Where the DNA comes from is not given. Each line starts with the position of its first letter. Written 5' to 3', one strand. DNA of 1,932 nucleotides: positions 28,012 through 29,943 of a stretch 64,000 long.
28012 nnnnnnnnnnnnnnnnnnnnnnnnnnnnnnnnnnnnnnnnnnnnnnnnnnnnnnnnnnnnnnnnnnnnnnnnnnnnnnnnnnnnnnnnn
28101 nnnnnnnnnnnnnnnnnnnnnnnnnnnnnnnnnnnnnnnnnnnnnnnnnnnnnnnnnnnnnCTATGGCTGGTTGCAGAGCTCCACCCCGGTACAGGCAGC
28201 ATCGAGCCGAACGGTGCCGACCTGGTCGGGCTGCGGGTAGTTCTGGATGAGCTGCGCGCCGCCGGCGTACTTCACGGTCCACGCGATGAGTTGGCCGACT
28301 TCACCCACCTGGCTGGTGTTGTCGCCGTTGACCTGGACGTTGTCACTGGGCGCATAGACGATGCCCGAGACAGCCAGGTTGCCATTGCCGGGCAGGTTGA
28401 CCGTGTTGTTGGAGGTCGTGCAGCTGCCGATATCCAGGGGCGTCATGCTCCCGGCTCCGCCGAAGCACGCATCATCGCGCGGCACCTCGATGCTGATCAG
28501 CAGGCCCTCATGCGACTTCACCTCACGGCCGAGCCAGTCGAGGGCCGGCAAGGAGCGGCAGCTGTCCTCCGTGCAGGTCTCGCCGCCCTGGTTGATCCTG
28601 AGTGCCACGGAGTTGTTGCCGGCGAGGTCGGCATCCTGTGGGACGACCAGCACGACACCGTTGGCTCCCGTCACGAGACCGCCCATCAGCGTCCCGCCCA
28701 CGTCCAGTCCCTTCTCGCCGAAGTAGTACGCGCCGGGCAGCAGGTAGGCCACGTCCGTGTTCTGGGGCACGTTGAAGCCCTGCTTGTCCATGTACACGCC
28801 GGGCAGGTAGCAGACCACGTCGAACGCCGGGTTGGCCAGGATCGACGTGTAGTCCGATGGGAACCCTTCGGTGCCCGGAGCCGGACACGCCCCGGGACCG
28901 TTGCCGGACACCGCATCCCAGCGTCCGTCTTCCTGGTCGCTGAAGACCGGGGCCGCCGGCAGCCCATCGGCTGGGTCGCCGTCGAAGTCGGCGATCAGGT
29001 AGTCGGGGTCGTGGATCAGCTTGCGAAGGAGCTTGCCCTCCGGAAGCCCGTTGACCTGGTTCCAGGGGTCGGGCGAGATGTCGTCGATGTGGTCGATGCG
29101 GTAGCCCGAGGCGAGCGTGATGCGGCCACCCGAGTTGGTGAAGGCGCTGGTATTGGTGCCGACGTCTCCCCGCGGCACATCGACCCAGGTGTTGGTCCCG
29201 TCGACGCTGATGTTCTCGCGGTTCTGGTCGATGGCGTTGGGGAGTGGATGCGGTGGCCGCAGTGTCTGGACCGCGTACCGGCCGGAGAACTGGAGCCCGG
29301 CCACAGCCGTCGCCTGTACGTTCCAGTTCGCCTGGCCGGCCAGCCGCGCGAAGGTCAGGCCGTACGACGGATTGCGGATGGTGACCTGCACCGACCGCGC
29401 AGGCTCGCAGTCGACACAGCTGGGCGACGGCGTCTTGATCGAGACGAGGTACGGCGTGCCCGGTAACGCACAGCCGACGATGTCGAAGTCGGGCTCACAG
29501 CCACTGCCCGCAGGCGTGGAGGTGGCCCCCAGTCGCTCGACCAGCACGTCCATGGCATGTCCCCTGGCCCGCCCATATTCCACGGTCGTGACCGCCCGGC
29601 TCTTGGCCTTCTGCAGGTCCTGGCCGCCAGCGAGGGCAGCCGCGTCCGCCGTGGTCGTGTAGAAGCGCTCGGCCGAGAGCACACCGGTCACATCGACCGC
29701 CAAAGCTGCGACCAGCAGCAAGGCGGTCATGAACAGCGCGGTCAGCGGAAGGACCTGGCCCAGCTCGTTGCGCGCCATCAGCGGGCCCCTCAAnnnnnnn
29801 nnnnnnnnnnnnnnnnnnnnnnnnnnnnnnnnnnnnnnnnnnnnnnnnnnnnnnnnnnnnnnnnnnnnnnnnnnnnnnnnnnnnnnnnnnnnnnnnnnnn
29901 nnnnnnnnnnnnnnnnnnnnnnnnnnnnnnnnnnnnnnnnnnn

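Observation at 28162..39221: Eight TadE/TadG-type prepilin-like genes with no pilus machinery anywhere in 64 kb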

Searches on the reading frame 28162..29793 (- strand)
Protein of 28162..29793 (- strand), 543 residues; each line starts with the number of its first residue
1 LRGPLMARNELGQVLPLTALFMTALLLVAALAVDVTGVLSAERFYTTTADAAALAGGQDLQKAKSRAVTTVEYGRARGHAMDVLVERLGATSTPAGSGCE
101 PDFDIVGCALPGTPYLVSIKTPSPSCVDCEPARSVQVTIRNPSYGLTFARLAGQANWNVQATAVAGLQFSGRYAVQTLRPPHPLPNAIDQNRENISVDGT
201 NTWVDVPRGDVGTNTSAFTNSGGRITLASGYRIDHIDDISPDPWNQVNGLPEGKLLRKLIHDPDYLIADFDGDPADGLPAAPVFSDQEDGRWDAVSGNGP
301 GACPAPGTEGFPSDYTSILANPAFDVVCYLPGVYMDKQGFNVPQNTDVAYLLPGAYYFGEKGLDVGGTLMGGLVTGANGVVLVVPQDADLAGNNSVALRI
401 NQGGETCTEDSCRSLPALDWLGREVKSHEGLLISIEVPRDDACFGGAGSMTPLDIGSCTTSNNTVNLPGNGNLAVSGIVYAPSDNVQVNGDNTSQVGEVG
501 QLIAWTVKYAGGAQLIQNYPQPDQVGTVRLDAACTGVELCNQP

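Call 7: search_protein_families(library=pfam, max_evalue=0.01, proteins=[window:28162-29793:-])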
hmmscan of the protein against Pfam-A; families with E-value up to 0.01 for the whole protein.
window:28162-29793:- (543 aa): 2 families
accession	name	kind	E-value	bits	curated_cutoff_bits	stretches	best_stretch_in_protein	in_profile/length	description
PF13400.11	Tad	-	2.9e-08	34.4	22.3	1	12-59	1-47/47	Putative Flp pilus-assembly TadE/G-like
PF23981.1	DUF7305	-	0.0042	17.4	27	0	460-508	126-169/185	Domain of unknown function (DUF7305)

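Call 29: find_homologous_proteins(query=window:28162-29793:-, max_evalue=0.001)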
Query window:28162-29793:- (543 aa): 225 proteins with E <= 0.001 among 8000 candidates; the best 120 are listed.
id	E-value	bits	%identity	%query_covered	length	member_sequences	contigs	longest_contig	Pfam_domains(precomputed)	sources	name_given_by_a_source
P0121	0.0e+0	1230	100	99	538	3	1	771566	PF13400.12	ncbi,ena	-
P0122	4.2e-282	955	78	99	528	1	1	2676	PF13400.12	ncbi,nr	ncbi:MAG: pilus assembly protein TadG-related protein [Chloroflexota bacterium]|nr:pilus assembly pr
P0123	7.7e-281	950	78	99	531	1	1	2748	PF13400.12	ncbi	-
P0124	1.3e-278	943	76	99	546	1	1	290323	PF13400.12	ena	-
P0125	9.3e-266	901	75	98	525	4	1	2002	PF13400.12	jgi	jgi:hypothetical protein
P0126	3.3e-265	899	73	99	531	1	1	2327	-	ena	-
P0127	8.5e-265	897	73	99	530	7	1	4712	PF13400.12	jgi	jgi:Flp pilus assembly protein TadG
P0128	1.8e-262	890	73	98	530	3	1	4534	PF13400.12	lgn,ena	-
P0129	3.7e-261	885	71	99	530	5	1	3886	PF13400.12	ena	-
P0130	3.1e-256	869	71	99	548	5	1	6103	PF13400.12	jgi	jgi:hypothetical protein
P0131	7.3e-253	858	72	99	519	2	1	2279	PF13400.12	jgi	-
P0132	9.2e-250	848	70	99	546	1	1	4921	PF13400.12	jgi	jgi:hypothetical protein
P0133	7.4e-249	845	70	100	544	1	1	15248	PF13400.12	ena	-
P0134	4.1e-246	836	69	99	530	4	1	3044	PF13400.12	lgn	-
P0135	2.7e-240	817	68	99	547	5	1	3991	PF13400.12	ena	-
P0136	1.3e-239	814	67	99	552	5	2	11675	PF13400.12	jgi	-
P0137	1.7e-232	791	65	100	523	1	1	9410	PF13400.12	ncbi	-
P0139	1.1e-218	745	63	100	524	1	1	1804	PF13400.12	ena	-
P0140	4.8e-214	730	63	98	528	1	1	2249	PF13400.12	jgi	jgi:Flp pilus assembly protein TadG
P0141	6.7e-195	667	60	98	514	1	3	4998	PF13400.12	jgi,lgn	jgi:hypothetical protein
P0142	5.4e-154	532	51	100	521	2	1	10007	PF13400.12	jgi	jgi:hypothetical protein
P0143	3.1e-150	519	51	98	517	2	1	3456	PF13400.12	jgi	-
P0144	3.1e-149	516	52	98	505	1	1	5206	PF13400.12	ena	-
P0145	1.2e-147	511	50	99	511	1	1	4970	PF13400.12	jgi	jgi:hypothetical protein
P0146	1.7e-141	490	50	97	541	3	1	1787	PF13400.12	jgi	jgi:Flp pilus assembly protein TadG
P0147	5.4e-138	479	49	97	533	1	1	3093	PF13400.12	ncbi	-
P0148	4.6e-135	469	49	100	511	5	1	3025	PF23981.2,PF13400.12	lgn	-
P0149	1.5e-134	468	48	98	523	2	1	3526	PF13400.12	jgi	jgi:Flp pilus assembly protein TadG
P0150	7.1e-134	465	46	99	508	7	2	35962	PF13400.12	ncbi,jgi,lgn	jgi:hypothetical protein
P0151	4.9e-133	463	47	97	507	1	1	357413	PF13400.12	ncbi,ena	-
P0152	4.5e-130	453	48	97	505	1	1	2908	PF09977.15,PF13400.12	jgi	jgi:hypothetical protein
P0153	6.4e-127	442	46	97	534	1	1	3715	PF13400.12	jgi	jgi:hypothetical protein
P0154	2.8e-125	437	47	98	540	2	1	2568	PF13400.12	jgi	jgi:hypothetical protein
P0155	6.1e-125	436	47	95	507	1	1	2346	PF13400.12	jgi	jgi:hypothetical protein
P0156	1.0e-118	415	43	98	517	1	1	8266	PF13400.12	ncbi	-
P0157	1.4e-117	412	44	100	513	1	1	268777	PF13400.12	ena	-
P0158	3.1e-112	394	44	98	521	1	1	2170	PF13400.12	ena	-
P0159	3.5e-111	390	45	98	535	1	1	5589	PF13400.12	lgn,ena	-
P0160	3.7e-111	390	44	98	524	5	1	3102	PF13400.12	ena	-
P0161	4.3e-110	387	44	97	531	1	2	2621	PF13400.12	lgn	-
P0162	1.5e-109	385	43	94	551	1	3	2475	PF13400.12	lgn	-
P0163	1.5e-109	385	44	97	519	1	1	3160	PF13400.12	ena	-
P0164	3.7e-109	384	43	99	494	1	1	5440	PF13400.12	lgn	-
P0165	5.9e-109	383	41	99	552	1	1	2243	PF13400.12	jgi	jgi:hypothetical protein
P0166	3.2e-108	381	41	99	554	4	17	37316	PF13400.12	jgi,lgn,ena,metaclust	metaclust:\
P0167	1.4e-107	378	43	98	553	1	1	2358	PF13400.12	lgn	-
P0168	2.1e-107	378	41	97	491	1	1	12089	PF13400.12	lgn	-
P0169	2.2e-106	375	43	97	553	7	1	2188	PF13400.12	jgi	jgi:Flp pilus assembly protein TadG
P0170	5.3e-106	373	42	98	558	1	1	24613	PF13400.12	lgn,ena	-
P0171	1.7e-105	372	41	99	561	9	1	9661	PF13400.12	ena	-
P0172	2.2e-105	371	41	97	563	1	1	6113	PF13400.12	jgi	jgi:hypothetical protein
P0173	2.0e-104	368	41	98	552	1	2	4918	PF13400.12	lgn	-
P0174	1.1e-103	366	41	99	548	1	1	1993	PF13400.12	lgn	-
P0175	3.7e-103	364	40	100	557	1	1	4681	PF13400.12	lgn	-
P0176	3.1e-102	361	44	97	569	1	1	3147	PF13400.12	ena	-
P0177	7.3e-101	356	41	97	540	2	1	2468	PF13400.12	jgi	jgi:hypothetical protein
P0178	1.3e-100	355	41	98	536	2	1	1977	PF13400.12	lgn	-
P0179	2.1e-99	351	40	99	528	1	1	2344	PF13400.12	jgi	jgi:hypothetical protein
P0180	3.8e-99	351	40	97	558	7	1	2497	PF13400.12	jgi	jgi:hypothetical protein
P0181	1.9e-97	345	39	98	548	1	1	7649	PF13400.12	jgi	jgi:hypothetical protein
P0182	6.1e-97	343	40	99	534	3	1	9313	PF13400.12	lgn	-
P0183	8.3e-97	343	40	100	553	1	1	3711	PF13400.12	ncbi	-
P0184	4.8e-96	340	41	99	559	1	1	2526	PF13400.12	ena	-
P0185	6.6e-96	340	40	96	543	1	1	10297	PF13400.12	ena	-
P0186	7.6e-96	340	39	99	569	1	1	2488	PF13400.12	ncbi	-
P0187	2.1e-95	338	38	98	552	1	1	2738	PF13400.12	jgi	jgi:hypothetical protein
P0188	2.9e-95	338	41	98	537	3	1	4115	PF13400.12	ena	-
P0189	5.0e-95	337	40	100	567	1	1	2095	PF13400.12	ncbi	-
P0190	7.9e-95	336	40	95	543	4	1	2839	PF13400.12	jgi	-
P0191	1.5e-94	335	40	97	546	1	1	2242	PF13400.12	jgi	jgi:hypothetical protein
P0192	3.0e-93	331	39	97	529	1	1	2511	PF13400.12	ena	-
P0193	3.2e-93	331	39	97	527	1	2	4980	PF13400.12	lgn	-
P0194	3.7e-93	331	41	97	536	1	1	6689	PF13400.12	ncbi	-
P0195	3.3e-92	328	39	98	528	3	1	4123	PF13400.12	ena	-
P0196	7.1e-92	327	38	98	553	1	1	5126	PF13400.12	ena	-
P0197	8.7e-91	323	39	99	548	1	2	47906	PF13400.12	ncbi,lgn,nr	ncbi:MAG: hypothetical protein H0W81_07385 [Chloroflexi bacterium]|nr:hypothetical protein [Chlorofl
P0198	9.7e-91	323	38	98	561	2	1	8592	PF13400.12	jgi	jgi:hypothetical protein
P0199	1.6e-89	319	40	97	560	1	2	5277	PF13400.12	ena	-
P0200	2.5e-89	318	40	98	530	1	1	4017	PF13400.12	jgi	jgi:hypothetical protein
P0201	5.8e-89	317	39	98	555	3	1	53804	PF13400.12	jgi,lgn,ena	-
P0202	1.6e-88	316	39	98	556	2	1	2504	PF13400.12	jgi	-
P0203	2.5e-88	315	38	98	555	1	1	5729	PF13400.12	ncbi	-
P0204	2.5e-88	315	40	98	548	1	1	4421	PF13400.12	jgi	jgi:Putative Flp pilus-assembly TadE/G-like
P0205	3.6e-88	314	39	97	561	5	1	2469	PF13400.12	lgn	-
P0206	8.4e-88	313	40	99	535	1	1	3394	PF13400.12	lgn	-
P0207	1.3e-87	313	38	99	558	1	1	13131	PF13400.12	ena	-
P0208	1.3e-87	313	39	97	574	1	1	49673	PF13400.12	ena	-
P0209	2.2e-87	312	39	98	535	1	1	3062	PF13400.12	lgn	-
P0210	7.7e-87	310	38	99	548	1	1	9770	PF13400.12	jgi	jgi:hypothetical protein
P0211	9.3e-87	310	38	98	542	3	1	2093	PF13400.12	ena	-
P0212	1.2e-86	309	38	98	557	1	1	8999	PF13400.12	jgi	jgi:hypothetical protein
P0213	4.3e-86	308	38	94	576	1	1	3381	PF13400.12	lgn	-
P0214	5.1e-86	307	38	97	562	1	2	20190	PF13400.12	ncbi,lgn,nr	ncbi:MAG: hypothetical protein H0U52_02290 [Chloroflexi bacterium]|nr:hypothetical protein [Chlorofl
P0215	1.3e-85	306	38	98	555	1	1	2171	PF13400.12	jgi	jgi:hypothetical protein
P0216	2.0e-85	305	38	97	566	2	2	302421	PF13400.12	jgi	jgi:Flp pilus assembly protein TadG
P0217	2.4e-85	305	37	98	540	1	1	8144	PF13400.12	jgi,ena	-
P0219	8.2e-85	303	38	97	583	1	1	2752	PF13400.12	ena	-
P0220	1.2e-84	303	39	98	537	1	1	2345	PF13400.12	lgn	-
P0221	1.3e-84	303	38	98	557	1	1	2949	PF13400.12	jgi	jgi:putative Flp pilus-assembly TadE/G-like protein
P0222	1.5e-84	302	38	95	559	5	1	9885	PF13400.12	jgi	jgi:hypothetical protein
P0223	1.6e-84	302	40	99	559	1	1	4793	PF13400.12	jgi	jgi:hypothetical protein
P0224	3.0e-84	301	39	98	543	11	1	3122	PF13400.12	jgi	jgi:Flp pilus assembly protein TadG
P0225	4.2e-84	301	37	97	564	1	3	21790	PF13400.12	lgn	-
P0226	4.5e-84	301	38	97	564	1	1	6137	PF13400.12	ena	-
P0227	5.6e-84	301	39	99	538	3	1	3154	PF13400.12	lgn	-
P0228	1.5e-83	299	38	98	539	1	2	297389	PF13400.12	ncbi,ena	-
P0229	3.0e-83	298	38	98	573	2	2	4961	PF13400.12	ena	-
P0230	8.2e-83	297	39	98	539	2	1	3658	PF13400.12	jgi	jgi:hypothetical protein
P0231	1.1e-82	296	39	98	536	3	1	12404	PF13400.12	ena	-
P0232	3.1e-82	295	37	97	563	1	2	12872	PF13400.12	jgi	jgi:Flp pilus assembly protein TadG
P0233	3.3e-82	295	38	95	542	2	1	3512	PF13400.12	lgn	-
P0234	3.8e-82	295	38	98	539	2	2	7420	PF13400.12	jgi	jgi:hypothetical protein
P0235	4.8e-82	294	38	98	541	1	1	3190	PF13400.12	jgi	jgi:Flp pilus assembly protein TadG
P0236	7.2e-82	294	37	100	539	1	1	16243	PF13400.12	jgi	jgi:hypothetical protein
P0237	8.1e-82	293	36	97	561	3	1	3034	PF13400.12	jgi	jgi:Flp pilus assembly protein TadG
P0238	1.1e-81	293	38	97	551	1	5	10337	PF13400.12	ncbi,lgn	-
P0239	1.2e-81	293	37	97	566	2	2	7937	PF13400.12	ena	-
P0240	1.2e-81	293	39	99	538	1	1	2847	PF13400.12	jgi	jgi:hypothetical protein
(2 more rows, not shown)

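Call 30: find_encoding_contigs(protein=P0121, flank=10000, max_places=3)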
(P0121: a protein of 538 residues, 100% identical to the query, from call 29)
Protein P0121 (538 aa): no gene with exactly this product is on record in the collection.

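Call 31: list_cluster_members(proteins=[P0121, P0001])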
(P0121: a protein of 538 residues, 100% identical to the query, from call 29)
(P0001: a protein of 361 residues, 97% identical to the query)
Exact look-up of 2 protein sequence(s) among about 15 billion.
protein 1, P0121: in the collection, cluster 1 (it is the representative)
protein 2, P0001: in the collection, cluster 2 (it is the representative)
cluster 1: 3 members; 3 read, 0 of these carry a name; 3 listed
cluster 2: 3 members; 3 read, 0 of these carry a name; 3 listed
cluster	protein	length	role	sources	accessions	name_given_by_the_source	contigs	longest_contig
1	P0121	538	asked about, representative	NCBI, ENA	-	-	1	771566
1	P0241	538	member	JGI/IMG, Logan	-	-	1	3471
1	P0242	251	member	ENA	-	-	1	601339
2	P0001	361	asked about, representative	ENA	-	-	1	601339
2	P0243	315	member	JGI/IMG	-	-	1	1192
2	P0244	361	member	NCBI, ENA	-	-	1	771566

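Call 57: predict_structure(alignment_id=A4)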
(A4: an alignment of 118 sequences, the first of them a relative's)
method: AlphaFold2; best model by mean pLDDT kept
length: 538 residues; sequences in the alignment: 118
mean_pLDDT: 94.8   pTM: 0.89
mean pLDDT of the five models: 94.8, 94.4, 94.1, 93.7, 93.7
residues with pLDDT >= 90: 486; 70-90: 44; 50-70: 6; < 50: 2
segments of 3 or more residues with pLDDT < 50: none
pLDDT, mean of each block of 10 residues (from residue 1): 65 92 92 96 98 93 95 98 97 96 98 97 93 97 90 96 94 96 92 96 97 96 95 93 92 96 97 98 98 96 96 97 98 97 98 97 98 98 96 97 94 98 96 96 94 93 94 98 95 97 97 89 93 81
secondary structure, 60 per line:
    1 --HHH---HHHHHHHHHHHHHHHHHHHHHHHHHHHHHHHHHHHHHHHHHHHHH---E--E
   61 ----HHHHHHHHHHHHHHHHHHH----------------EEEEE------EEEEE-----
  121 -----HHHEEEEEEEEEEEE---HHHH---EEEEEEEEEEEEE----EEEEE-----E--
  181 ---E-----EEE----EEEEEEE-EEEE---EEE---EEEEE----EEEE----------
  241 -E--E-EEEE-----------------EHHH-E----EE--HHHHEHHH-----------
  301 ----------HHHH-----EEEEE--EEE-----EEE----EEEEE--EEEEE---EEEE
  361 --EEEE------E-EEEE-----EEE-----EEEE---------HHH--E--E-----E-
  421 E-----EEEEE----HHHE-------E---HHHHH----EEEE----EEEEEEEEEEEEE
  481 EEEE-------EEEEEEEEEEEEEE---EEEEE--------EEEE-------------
elements in order: H9-53 H65-83 E100-104 E111-115 E129-140 H144-147 E151-163 E168-172 E190-192 E197-203 E205-208 E212-214 E218-222 E227-230 E247-250 H282-285 H311-314 E320-324 E327-329 E335-337 E342-346 E349-353 E357-360 E363-366 E375-378 E384-386 E392-395 E427-431 H451-455 E460-463 E468-484 E492-505 E509-513 E522-525

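Call 69: search_protein_families(library=ncbifam, max_evalue=0.01, proteins=[window:28162-29793:-])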
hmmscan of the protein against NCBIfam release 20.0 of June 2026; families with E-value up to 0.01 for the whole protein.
window:28162-29793:- (543 aa): 1 family
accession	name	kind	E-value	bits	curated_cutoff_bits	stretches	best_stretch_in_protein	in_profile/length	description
TIGR03816.1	tadE_like_DECH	hypoth_equivalog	0.0041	17.3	50.95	1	18-65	9-56/109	Rv3654c family TadE-like protein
